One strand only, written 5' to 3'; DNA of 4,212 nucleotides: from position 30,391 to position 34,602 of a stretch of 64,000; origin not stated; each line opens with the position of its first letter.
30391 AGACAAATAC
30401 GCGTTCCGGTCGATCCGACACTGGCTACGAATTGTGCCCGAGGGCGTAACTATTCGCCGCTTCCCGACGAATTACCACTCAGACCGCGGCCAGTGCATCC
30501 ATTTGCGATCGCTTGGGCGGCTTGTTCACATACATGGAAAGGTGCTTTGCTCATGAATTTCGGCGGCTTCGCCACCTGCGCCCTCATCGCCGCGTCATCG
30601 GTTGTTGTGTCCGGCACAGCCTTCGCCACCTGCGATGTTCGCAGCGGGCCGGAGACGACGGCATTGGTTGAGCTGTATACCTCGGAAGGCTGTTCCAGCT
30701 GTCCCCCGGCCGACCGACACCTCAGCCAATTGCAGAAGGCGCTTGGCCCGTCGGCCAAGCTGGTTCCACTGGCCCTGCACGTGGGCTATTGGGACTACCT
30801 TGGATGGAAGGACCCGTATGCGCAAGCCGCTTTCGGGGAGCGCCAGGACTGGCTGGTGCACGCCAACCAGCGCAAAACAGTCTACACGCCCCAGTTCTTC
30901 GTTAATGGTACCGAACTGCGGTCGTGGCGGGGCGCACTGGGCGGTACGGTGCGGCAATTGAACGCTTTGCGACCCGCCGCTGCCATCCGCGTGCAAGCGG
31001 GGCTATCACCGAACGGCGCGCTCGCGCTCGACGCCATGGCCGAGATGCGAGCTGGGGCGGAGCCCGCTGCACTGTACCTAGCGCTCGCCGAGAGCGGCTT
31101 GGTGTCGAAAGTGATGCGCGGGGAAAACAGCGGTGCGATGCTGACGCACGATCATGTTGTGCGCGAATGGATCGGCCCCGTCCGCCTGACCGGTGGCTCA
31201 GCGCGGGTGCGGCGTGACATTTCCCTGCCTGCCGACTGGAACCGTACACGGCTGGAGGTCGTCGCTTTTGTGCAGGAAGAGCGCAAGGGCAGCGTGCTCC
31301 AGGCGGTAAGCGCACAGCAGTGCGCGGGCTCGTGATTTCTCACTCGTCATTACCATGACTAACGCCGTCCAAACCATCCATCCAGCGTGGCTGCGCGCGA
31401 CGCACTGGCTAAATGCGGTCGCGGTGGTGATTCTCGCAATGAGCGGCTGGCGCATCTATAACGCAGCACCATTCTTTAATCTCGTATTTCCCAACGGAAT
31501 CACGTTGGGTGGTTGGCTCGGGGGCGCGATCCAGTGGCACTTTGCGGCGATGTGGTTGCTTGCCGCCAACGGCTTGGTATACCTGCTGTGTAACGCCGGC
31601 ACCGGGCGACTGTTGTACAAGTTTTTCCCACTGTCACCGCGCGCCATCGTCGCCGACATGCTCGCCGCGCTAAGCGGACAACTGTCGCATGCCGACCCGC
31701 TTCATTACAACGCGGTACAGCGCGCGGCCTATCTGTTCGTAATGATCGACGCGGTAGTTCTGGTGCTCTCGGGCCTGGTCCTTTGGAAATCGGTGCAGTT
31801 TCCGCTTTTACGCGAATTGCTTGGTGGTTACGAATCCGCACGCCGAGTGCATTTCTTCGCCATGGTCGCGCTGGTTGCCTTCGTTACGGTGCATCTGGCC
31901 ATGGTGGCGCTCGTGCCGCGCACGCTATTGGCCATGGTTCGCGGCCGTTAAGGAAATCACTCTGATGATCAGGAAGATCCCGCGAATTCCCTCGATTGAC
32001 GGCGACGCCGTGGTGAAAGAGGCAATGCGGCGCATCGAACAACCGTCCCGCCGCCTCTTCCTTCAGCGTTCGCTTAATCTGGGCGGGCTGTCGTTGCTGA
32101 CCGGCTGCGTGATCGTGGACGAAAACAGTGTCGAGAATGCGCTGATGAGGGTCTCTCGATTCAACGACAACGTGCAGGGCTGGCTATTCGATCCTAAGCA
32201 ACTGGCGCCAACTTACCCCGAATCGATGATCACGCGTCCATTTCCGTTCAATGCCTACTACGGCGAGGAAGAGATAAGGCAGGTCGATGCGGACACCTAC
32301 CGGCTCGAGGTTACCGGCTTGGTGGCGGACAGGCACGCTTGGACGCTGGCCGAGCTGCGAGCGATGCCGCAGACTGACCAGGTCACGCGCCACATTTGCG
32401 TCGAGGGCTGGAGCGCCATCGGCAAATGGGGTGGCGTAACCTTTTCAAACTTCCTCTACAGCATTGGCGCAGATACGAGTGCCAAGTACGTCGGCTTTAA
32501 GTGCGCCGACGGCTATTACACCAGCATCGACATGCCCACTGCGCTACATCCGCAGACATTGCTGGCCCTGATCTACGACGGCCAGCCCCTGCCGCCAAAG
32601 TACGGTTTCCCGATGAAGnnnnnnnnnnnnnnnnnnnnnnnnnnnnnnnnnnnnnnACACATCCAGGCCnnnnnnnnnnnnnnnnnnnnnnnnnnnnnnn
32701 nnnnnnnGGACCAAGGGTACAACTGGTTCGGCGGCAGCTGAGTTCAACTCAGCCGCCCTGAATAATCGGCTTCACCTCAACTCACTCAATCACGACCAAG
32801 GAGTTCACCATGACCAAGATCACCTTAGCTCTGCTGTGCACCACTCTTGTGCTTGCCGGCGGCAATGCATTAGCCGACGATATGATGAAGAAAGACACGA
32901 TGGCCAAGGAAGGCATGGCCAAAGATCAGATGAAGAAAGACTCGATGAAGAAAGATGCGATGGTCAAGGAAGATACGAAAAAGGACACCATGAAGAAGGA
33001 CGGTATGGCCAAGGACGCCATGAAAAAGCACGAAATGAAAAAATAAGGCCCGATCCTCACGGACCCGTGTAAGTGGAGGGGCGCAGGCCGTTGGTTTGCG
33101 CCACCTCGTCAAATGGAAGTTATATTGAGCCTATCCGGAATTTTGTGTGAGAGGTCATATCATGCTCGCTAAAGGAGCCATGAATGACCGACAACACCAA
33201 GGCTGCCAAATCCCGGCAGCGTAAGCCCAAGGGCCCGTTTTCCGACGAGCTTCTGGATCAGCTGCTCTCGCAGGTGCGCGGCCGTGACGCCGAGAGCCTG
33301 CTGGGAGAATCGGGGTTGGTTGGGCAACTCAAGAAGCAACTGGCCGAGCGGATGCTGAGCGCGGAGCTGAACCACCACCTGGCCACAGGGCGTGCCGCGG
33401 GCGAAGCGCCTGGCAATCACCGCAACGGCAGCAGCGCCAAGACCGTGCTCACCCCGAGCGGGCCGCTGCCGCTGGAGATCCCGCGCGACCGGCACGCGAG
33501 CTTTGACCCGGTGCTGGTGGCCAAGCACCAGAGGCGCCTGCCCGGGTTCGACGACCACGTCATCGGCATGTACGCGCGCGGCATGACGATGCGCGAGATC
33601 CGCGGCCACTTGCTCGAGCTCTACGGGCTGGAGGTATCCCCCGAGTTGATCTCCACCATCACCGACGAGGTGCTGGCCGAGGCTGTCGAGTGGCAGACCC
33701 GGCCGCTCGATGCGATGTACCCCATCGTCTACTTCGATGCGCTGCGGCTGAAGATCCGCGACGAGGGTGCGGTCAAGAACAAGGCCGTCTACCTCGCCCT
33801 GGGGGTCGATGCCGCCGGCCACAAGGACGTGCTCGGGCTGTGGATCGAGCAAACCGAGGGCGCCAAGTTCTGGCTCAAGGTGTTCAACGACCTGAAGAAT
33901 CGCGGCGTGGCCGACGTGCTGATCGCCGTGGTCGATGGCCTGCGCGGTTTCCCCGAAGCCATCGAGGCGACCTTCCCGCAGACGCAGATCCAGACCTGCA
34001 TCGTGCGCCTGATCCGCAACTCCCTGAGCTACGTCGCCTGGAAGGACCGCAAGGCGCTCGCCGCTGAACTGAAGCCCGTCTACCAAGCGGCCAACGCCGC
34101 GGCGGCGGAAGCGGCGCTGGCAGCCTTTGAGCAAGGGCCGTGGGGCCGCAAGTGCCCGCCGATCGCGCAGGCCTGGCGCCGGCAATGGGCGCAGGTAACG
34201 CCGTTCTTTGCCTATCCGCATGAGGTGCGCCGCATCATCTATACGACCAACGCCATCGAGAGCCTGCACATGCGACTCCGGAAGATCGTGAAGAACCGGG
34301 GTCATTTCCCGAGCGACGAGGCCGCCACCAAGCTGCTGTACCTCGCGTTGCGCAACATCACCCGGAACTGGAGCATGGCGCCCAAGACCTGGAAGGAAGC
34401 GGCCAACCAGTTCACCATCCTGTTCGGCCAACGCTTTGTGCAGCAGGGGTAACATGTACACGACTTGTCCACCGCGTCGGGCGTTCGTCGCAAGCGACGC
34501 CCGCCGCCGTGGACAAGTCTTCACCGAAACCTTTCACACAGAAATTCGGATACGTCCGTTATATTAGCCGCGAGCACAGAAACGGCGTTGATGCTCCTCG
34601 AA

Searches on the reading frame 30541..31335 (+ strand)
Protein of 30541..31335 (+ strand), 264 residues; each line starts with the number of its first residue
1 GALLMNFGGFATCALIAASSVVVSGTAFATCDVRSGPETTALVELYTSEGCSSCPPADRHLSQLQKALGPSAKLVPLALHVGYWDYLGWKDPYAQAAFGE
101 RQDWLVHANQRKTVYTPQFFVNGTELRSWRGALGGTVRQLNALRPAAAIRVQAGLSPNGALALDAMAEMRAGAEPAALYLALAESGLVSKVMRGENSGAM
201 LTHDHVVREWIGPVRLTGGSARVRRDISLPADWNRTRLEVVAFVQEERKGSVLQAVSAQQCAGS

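Call 42: search_protein_families(library=ncbifam, proteins=[window:30541-31335:+], max_evalue=0.00001)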
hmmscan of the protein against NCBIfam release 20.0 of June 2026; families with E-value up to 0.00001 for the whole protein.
window:30541-31335:+ (264 aa): 1 family
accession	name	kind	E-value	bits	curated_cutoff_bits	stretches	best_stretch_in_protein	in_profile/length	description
NF033782.1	lipoprot_Omp28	subfamily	8.2e-11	41.6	150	1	38-258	37-259/264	Omp28 family outer membrane lipoprotein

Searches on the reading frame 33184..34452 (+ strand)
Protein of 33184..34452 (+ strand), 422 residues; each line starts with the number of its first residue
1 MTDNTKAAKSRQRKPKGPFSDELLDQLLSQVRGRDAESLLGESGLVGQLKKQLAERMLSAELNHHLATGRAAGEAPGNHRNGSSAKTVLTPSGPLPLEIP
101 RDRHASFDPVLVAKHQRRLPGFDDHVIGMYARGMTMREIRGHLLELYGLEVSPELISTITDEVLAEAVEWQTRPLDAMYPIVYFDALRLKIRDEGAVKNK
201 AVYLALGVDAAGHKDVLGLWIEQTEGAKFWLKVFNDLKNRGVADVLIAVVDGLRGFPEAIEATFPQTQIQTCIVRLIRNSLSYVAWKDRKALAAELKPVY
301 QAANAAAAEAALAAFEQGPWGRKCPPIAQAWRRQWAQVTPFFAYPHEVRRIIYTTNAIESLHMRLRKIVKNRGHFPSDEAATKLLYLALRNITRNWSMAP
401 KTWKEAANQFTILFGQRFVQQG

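Call 59: search_protein_families(library=ncbifam, proteins=[window:33184-34452:+], max_evalue=1e-10)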
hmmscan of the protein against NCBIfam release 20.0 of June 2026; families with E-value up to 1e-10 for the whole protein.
window:33184-34452:+ (422 aa): 2 families
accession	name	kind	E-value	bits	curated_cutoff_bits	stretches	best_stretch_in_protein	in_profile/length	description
NF033543.2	transpos_IS256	equivalog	1.5e-118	395.7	150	1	64-392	3-337/338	IS256 family transposase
NF041731.2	transpos_ISH6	equivalog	1.2e-11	44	240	0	45-394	37-405/414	ISH6 family transposase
